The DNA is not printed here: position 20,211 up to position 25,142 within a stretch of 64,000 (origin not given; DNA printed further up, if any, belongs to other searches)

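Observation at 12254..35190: A 23-kb island of eight consecutive T9SS-cargo hydrolases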

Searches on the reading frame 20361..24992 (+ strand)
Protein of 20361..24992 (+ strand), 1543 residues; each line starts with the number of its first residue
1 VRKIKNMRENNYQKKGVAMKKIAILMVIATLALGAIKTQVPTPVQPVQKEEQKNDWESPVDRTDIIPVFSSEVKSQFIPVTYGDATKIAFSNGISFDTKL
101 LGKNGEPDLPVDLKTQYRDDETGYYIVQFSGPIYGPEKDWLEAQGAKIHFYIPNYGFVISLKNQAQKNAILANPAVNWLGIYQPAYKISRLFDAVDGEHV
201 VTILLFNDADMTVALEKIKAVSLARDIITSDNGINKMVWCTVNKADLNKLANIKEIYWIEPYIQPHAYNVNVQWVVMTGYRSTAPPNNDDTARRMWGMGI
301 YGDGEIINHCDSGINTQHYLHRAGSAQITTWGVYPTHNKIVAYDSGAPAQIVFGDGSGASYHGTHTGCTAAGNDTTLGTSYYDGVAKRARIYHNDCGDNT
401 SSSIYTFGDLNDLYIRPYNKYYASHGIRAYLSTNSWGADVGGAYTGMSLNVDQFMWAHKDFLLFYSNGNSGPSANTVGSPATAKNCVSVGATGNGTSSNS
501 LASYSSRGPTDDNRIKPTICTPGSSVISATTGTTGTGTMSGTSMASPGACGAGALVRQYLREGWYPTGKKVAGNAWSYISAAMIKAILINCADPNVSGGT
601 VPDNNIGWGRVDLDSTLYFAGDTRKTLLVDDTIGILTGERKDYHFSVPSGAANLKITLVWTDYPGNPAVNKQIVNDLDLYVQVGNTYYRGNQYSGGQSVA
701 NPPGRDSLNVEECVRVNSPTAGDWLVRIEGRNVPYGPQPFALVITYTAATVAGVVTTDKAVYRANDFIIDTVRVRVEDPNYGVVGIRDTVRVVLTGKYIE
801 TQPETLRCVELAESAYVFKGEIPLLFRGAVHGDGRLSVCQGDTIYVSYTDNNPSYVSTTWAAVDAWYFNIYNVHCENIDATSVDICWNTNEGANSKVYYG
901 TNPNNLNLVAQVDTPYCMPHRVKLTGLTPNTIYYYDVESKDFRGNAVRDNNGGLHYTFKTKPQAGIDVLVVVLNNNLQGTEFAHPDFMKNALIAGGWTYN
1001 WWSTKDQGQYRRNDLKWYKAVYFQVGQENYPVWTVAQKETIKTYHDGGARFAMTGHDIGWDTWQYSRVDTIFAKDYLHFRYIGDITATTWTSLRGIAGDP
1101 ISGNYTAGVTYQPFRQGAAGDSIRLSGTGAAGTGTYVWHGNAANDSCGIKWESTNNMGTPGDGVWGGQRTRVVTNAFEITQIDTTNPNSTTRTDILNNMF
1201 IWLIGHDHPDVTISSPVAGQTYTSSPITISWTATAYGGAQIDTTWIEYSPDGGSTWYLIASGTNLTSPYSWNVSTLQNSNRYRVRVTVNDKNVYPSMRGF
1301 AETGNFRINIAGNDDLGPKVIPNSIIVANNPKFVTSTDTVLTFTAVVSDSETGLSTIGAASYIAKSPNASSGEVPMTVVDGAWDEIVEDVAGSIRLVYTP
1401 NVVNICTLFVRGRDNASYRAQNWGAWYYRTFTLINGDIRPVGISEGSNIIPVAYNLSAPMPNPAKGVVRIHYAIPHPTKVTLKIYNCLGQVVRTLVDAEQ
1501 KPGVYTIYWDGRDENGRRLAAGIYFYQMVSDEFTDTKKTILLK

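Call 3: search_protein_families(library=pfam, proteins=[window:20361-24992:+], max_evalue=0.01)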
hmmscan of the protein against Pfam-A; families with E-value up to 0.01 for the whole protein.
window:20361-24992:+ (1543 aa): 7 families
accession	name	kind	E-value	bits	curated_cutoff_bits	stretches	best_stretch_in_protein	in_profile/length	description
PF00082.27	Peptidase_S8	-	2.8e-30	106.1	21.8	1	303-609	2-288/288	Subtilase family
PF13860.13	FlgD_ig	-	1.1e-11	45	27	1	1478-1530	23-75/79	FlgD Ig-like domain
PF16656.11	Pur_ac_phosph_N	-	6.4e-10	39.9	30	1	874-941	5-82/93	Purple acid Phosphatase, N-terminal domain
PF18962.6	Por_Secre_tail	-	3.3e-06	27.7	27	1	1461-1540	3-74/75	Secretion system C-terminal sorting domain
PF17957.7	Big_7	-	6.2e-06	27.2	24.1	1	1209-1284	1-68/70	Bacterial Ig domain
PF00041.27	fn3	-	1.7e-05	25.3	25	0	1222-1289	11-70/84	Fibronectin type III domain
PF13585.12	CHU_C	-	0.00038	21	27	1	1478-1532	27-75/86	CHU_C Type IX secretion signal domain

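Call 4: search_protein_families(library=ncbifam, proteins=[window:20361-24992:+], max_evalue=0.01)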
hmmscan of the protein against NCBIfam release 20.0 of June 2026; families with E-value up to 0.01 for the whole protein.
window:20361-24992:+ (1543 aa): 8 families
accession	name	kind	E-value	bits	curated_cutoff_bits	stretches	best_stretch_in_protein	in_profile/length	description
TIGR03921.1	T7SS_mycosin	equivalog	4.1e-09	36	278.75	1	458-613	147-281/353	type VII secretion-associated serine protease mycosin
NF009276.0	PRK12633.1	equivalog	8.2e-09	35.5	383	1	1477-1529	128-180/234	flagellar basal body rod modification protein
TIGR04183.1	Por_Secre_tail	domain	8.6e-08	32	23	1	1461-1540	3-70/72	T9SS type A sorting domain-containing protein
NF040553.1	SGO_0316_fam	subfamily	3e-07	28.5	1400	1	498-563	650-714/1486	SGO_0316/SGO_0317 family LPXTG-anchored serine peptidase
NF005176.1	PRK06655.1-1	equivalog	1.2e-06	28.6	230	1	1477-1528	96-147/197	flagellar hook assembly protein FlgD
NF033707.1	T9SS_sortase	equivalog_domain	6.3e-06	24.1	420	1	1460-1531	1002-1078/1095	type IX secretion system sortase PorU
NF009277.0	PRK12634.1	equivalog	0.00014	22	333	1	1464-1526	108-170/221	flagellar basal body rod modification protein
NF009452.0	PRK12812.1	equivalog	0.00024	20.5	258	1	1479-1531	153-207/289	flagellar basal body rod modification protein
